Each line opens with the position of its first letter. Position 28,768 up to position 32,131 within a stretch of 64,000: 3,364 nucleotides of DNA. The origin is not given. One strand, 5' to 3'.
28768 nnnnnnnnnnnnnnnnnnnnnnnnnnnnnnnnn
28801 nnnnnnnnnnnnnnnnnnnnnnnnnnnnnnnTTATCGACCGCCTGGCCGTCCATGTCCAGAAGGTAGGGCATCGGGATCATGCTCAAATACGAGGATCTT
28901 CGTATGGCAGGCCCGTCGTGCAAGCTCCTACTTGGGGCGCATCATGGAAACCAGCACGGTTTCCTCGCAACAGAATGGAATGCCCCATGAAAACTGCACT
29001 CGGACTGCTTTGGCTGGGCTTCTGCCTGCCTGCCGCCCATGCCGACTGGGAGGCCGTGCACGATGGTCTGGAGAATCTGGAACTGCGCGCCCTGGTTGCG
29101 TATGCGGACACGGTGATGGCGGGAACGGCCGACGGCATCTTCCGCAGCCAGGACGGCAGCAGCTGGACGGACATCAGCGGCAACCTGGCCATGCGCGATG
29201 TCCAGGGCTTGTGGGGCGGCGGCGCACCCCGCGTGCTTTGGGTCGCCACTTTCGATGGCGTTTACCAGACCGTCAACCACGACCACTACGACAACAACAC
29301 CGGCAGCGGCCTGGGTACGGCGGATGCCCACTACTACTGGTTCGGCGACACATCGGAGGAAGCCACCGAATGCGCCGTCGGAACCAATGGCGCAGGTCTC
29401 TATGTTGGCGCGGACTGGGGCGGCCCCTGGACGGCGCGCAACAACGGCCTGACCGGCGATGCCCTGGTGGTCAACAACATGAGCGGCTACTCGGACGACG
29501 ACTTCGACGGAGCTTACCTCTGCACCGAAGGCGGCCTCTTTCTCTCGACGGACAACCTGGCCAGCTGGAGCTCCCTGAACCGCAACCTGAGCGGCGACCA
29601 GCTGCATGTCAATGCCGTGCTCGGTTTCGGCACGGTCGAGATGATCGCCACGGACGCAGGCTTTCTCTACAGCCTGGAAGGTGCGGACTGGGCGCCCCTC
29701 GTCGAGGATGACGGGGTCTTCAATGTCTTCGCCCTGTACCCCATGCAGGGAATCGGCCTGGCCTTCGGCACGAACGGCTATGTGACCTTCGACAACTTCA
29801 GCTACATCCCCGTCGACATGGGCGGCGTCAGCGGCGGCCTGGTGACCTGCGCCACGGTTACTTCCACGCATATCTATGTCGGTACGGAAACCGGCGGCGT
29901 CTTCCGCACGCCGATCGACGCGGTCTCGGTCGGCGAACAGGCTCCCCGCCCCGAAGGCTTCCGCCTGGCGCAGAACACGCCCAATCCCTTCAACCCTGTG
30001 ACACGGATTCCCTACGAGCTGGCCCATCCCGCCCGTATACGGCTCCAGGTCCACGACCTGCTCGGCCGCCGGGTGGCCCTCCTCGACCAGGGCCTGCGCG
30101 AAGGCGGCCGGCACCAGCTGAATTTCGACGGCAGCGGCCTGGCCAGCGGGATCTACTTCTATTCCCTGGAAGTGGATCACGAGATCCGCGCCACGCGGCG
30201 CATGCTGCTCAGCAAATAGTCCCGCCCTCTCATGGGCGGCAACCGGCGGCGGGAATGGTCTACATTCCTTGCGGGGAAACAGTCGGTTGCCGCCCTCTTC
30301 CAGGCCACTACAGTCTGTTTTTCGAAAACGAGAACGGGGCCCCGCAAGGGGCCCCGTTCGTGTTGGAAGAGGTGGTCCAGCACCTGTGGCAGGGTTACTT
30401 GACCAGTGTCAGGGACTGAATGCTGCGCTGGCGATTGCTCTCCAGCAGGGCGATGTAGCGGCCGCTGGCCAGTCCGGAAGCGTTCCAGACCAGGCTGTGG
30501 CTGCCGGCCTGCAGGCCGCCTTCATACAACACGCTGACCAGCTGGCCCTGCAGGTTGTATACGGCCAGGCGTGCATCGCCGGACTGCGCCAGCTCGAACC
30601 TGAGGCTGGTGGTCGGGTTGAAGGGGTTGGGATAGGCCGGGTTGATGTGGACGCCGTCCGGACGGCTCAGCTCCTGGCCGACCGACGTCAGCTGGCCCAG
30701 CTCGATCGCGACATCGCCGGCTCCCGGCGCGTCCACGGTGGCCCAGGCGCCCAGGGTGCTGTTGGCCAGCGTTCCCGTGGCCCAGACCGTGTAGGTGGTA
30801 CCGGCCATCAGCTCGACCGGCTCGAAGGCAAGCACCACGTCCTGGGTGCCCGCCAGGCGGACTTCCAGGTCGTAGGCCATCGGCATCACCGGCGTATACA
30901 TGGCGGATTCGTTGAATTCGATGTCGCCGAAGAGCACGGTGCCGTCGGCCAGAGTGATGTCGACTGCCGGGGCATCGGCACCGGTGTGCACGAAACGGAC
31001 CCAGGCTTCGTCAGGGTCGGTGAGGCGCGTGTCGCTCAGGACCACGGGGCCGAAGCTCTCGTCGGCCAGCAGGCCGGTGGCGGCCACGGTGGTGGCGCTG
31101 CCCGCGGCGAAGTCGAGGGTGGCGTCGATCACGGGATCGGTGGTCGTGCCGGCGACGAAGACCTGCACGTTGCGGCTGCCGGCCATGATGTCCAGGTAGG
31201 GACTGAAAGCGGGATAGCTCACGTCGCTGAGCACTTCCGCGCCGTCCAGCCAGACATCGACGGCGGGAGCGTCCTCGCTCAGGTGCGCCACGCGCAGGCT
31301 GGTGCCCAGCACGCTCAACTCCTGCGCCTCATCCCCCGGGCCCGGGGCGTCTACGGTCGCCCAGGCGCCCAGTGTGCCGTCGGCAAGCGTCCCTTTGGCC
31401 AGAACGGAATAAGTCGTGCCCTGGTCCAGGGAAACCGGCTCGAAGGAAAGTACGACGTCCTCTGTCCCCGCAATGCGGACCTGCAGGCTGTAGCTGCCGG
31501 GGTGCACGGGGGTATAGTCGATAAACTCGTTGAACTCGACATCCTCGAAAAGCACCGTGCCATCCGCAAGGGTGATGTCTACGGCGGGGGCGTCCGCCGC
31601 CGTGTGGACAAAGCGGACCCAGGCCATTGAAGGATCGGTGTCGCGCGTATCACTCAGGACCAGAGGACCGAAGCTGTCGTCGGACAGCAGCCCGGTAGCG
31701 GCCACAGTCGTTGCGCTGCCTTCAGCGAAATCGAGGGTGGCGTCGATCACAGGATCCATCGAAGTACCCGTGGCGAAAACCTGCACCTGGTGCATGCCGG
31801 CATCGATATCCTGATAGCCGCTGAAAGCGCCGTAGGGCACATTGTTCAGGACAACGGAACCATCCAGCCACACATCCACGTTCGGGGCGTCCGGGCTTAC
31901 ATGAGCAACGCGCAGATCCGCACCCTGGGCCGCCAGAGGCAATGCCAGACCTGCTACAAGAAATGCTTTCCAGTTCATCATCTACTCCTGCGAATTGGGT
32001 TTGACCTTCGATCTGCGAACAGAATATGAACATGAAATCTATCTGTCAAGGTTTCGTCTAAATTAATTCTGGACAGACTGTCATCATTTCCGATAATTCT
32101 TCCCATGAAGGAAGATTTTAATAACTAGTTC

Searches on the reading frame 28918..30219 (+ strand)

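Call 9: search_protein_families(library=pfam, proteins=[window:28918-30219:+], max_evalue=0.001)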
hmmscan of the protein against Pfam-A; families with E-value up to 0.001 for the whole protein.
window:28918-30219:+ (433 aa): 1 family
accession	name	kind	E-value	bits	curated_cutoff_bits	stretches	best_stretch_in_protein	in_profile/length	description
PF18962.6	Por_Secre_tail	-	0.00036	21.2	27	1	355-421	3-66/75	Secretion system C-terminal sorting domain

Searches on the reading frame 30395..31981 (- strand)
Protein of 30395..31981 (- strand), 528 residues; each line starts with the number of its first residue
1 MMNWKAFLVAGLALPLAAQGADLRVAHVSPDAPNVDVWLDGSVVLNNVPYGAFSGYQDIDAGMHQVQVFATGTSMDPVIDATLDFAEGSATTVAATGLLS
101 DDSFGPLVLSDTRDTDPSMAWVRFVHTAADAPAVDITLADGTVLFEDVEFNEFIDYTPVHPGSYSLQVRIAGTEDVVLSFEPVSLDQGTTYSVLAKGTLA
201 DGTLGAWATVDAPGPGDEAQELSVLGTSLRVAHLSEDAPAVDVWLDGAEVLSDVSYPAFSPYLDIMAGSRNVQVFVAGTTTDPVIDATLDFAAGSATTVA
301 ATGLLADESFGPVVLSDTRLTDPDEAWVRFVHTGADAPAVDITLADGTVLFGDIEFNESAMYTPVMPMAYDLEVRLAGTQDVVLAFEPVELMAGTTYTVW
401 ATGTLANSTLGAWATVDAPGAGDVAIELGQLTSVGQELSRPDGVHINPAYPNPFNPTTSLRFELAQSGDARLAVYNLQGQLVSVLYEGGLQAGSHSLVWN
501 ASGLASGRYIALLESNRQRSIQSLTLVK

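Call 9: search_protein_families(library=pfam, proteins=[window:30395-31981:-], max_evalue=0.001)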
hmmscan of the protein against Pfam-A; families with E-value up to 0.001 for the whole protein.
window:30395-31981:- (528 aa): 4 families
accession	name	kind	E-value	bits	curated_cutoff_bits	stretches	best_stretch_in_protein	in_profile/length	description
PF14344.12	DUF4397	-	7.4e-85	281.9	30.6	4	21-137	1-119/119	Domain of unknown function (DUF4397)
PF18962.6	Por_Secre_tail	-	6.5e-07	30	27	1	450-522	2-71/75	Secretion system C-terminal sorting domain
PF18099.7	CBM_35_2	-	0.00033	21.1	23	0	153-212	27-83/112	Carbohydrate binding module (family 35)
PF13860.13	FlgD_ig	-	0.00045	20.6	27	0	458-509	10-69/79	FlgD Ig-like domain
